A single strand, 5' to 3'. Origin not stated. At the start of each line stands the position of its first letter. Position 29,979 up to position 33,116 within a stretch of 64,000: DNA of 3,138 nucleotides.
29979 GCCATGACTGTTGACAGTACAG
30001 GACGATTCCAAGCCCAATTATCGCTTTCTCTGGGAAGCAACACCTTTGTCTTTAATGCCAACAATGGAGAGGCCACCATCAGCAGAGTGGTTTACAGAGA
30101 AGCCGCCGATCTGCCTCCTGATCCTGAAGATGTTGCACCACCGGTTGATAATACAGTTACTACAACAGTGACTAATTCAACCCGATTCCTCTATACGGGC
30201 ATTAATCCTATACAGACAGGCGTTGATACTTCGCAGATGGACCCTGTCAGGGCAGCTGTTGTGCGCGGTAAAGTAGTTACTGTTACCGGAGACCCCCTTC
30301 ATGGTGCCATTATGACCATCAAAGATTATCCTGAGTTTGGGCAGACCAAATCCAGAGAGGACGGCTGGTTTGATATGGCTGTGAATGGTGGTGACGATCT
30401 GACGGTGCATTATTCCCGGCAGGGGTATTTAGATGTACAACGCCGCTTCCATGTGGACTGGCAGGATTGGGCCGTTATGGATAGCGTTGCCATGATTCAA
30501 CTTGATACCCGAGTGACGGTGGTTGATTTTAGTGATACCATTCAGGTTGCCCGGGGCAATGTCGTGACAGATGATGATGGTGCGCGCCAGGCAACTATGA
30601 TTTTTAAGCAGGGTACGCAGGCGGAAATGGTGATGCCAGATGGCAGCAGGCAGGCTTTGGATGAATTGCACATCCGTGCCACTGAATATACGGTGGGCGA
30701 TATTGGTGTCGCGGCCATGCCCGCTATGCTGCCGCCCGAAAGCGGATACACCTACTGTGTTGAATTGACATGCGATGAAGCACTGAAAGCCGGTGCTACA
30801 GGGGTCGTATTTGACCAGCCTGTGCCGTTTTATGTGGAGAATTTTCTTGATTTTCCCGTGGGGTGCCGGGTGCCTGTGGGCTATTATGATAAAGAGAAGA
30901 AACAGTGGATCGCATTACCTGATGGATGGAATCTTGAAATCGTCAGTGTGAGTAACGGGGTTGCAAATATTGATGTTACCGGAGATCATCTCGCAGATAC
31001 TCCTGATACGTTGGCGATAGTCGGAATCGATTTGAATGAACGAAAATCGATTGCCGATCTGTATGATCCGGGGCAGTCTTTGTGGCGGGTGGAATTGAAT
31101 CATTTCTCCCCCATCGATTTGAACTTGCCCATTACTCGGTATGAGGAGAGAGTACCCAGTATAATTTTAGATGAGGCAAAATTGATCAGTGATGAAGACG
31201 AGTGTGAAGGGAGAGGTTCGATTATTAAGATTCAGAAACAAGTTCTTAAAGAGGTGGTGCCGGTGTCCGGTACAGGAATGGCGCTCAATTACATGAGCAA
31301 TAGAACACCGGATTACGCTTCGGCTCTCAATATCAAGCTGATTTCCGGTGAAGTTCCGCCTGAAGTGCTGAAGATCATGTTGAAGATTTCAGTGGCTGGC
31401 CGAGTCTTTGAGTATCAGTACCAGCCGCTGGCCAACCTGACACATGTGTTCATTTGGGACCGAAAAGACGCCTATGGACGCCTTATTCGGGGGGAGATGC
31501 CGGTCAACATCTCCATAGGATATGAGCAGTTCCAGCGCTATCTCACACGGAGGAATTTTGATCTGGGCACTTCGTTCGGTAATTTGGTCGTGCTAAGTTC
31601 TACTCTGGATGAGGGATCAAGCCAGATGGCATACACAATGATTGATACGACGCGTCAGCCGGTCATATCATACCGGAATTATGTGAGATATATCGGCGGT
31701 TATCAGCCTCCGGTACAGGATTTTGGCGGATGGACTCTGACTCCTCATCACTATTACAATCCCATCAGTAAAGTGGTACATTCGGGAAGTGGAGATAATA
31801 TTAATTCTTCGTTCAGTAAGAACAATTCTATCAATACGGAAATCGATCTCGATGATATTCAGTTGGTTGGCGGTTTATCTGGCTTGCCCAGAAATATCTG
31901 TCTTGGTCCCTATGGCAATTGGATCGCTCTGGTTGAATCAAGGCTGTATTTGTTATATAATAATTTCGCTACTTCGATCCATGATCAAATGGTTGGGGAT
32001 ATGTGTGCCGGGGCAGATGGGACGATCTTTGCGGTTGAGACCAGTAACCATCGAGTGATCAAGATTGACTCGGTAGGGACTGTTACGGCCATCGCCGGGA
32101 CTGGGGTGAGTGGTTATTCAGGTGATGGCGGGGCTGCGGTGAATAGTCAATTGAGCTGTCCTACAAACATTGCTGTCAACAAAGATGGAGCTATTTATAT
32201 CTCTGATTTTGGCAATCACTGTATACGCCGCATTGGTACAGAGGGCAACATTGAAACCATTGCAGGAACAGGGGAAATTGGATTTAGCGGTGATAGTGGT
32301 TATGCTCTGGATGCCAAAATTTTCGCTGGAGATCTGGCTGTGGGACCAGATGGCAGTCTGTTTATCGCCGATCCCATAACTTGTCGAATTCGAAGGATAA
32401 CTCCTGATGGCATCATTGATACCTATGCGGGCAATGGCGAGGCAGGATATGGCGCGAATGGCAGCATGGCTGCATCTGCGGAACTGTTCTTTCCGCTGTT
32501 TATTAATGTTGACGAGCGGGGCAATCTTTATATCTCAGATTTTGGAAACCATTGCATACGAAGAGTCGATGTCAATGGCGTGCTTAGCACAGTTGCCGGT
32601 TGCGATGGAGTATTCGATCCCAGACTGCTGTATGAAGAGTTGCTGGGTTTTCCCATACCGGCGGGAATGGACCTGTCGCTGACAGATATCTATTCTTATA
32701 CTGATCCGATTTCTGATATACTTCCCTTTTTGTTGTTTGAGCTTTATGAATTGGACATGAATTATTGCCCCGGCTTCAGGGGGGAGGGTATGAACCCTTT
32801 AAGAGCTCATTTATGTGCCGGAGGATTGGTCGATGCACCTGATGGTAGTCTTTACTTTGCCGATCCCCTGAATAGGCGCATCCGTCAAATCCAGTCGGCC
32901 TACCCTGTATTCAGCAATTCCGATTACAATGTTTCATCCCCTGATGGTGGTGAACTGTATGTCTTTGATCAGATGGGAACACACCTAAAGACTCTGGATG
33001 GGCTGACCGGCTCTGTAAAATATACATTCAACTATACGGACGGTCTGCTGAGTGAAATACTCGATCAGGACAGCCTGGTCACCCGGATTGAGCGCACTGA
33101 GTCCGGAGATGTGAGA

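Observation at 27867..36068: Teneurin-like architecture (TTR-like, NHL, YD shell, RHS core, toxin) with a Sec signal peptide and no recognisable dedicated secretion partner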

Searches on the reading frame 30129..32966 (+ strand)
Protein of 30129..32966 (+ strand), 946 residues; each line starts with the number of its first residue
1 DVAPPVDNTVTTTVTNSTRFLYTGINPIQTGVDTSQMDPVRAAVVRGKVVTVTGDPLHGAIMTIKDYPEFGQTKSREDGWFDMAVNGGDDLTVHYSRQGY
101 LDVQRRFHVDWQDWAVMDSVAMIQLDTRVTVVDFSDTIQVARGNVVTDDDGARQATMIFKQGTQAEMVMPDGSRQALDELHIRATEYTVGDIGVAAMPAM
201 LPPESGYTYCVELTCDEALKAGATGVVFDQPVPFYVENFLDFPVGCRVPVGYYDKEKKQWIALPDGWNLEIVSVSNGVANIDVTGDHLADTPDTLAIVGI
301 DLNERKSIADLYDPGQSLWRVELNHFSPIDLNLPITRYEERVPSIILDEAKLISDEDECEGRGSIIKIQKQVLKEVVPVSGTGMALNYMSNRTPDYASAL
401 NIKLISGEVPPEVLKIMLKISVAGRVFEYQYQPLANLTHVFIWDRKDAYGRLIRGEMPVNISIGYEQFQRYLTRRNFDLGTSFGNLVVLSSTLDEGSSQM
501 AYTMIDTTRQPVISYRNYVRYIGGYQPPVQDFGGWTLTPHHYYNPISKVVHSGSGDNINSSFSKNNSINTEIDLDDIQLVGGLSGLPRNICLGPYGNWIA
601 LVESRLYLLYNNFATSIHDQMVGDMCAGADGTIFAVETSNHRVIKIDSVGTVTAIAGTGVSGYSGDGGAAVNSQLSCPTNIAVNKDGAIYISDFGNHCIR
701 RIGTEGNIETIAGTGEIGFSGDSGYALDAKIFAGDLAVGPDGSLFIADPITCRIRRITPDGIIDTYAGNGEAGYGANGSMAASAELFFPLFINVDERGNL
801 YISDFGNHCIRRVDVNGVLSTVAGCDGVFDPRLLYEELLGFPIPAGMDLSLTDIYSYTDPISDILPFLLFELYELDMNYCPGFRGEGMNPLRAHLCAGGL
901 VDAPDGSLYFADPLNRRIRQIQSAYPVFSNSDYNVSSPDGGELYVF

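Call 49: predict_structure(alignment_id=A3)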
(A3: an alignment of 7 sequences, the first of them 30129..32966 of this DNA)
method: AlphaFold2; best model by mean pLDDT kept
length: 946 residues; sequences in the alignment: 7
mean_pLDDT: 61.8   pTM: 0.38
mean pLDDT of the five models: 61.8, 61.1, 59.5, 58.4, 53.3
residues with pLDDT >= 90: 99; 70-90: 363; 50-70: 164; < 50: 320
segments of 3 or more residues with pLDDT < 50: 13-19, 23-26, 203-206, 328-397, 469-511, 524-567, 570-622, 826-888, 924-946
pLDDT, mean of each block of 10 residues (from residue 1): 57 47 54 64 81 81 83 86 81 82 75 72 74 81 76 85 86 84 73 55 57 79 81 87 83 69 84 92 90 87 92 92 70 31 23 25 24 32 33 46 72 81 82 84 68 59 70 29 27 24 34 61 41 23 29 28 39 32 22 24 25 28 63 72 71 81 84 87 87 89 90 79 80 86 89 90 90 75 85 85 80 81 47 24 28 26 22 21 41 59 64 55 40 28 27
secondary structure, 60 per line:
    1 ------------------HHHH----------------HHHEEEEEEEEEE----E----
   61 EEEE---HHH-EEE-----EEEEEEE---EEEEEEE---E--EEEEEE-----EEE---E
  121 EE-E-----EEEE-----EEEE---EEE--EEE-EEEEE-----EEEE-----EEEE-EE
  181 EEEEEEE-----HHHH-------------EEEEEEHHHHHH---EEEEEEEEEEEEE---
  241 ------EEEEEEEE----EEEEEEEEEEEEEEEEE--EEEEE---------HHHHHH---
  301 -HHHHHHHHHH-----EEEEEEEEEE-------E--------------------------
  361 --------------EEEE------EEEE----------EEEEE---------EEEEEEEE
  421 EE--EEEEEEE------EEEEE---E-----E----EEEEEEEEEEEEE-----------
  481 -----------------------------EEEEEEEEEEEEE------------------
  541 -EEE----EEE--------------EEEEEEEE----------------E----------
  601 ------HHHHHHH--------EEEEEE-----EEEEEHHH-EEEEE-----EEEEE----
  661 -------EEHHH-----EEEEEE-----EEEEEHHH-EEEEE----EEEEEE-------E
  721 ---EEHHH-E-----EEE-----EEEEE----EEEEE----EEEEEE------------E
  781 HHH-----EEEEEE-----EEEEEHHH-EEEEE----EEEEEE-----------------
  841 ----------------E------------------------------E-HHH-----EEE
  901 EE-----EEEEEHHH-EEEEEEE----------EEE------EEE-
elements in order (helices of 4 or more, strands of 3 or more residues): H19-22 E42-51 E61-64 E72-74 E80-86 E90-96 E103-108 E114-116 E120-122 E130-133 E139-142 E146-148 E151-153 E155-159 E165-168 E174-177 E179-187 H193-196 E210-215 H216-221 E225-237 E247-254 E259-275 E278-282 H292-297 H302-311 E317-326 E375-378 E385-388 E399-403 E413-422 E425-431 E438-442 E457-469 E510-522 E542-544 E549-551 E566-573 H607-613 E622-627 E633-637 E642-646 E652-656 E678-683 E689-693 E698-702 E707-712 E736-738 E744-748 E753-757 E762-767 E789-794 E800-804 E809-813 E818-823 E898-902 E908-912 E917-923 E934-936 E943-945
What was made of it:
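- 30243..30494 (+): Teneurin-type TTR domain, aa 793-876. AF2 pLDDT about 80 (call 49).
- On Bacterial teneurin-like protein (TLP): The AF2 model of the TIP region is confident (call 49).
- Tried and rejected: AF2 of residues 755-1700 (call 49).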

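Call 51: fold_search(model_id=the predicted structure, library=pdb)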
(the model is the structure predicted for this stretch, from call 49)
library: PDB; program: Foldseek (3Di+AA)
matches with E <= 10: 1071; with E <= 0.001: 280
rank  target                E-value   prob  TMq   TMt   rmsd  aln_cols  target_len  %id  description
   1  9ifo_A                8.6e-35  1.00  0.25  0.18  22.8       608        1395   31  Structure of Teneurin-Like Protein (TLP) (released 2026-03-11)
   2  8fia_A                2.5e-34  1.00  0.27  0.15  29.1      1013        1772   16  The structure of fly Teneurin self assembly (released 2023-05-03)
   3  8r54_A                2.1e-32  1.00  0.26  0.13  28.4      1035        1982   16  Mouse teneurin-3 non-compact subunit - A0B0 isoform (released 2024-05-08)
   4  6fb3_A                4.9e-32  1.00  0.28  0.16  27.2       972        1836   19  Teneurin 2 Partial Extracellular Domain (released 2018-03-28)
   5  7bam_A                1.1e-30  1.00  0.27  0.14  28.3       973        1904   19  human Teneurin4 WT C2 (released 2021-12-01)
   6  7ban_A                1.6e-30  1.00  0.26  0.14  28.4       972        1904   19  human Teneurin4 Mut C2 (released 2022-01-12)
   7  8r50_A                1.6e-30  1.00  0.24  0.13  28.6       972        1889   17  Mouse teneurin-3 compact dimer - A1B1 isoform (released 2024-05-08)
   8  8r51_A                2.7e-29  1.00  0.22  0.12  28.7      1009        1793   16  Mouse teneurin-3 non-compact subunit - A1B1 isoform (released 2024-05-08)
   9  9g42_A                7.7e-28  1.00  0.26  0.15  18.7       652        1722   22  Mouse Teneurin2 dimer variant A0B0 (released 2026-01-21)
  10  9g2f_A                9.0e-27  1.00  0.28  0.16  18.2       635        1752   23  Mouse Teneurin2 dimer variant A1B1 (released 2026-01-21)
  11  6ske_A                3.2e-26  1.00  0.27  0.16  18.7       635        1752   24  Teneurin 2 in complex with Latrophilin 2 Lec domain (released 2020-02-12)
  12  6vhh_A                3.8e-26  1.00  0.26  0.15  18.4       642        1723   21  Human Teneurin-2 and human Latrophilin-3 binary complex (released 2020-06-03)
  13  6fay                  8.3e-24  1.00  0.25  0.17  18.6       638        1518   21  Teneurin3 monomer (released 2018-03-28)
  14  7djj                  1.5e-15  1.00  0.23  0.59   8.5       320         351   20  Structure of four truncated and mutated forms of quenching protein lumenal domains (released 2022-06-08)
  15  7djk                  3.9e-15  1.00  0.23  0.41   6.1       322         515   20  Structure of four truncated and mutated forms of quenching protein (released 2022-06-08)
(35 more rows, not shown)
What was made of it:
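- On Bacterial teneurin-like protein (TLP): AF2 predicts blades with pLDDT 72-90, and Foldseek hits NHL domains (calls 49, 51).
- Foldseek ranks 9IFO first (call 51).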
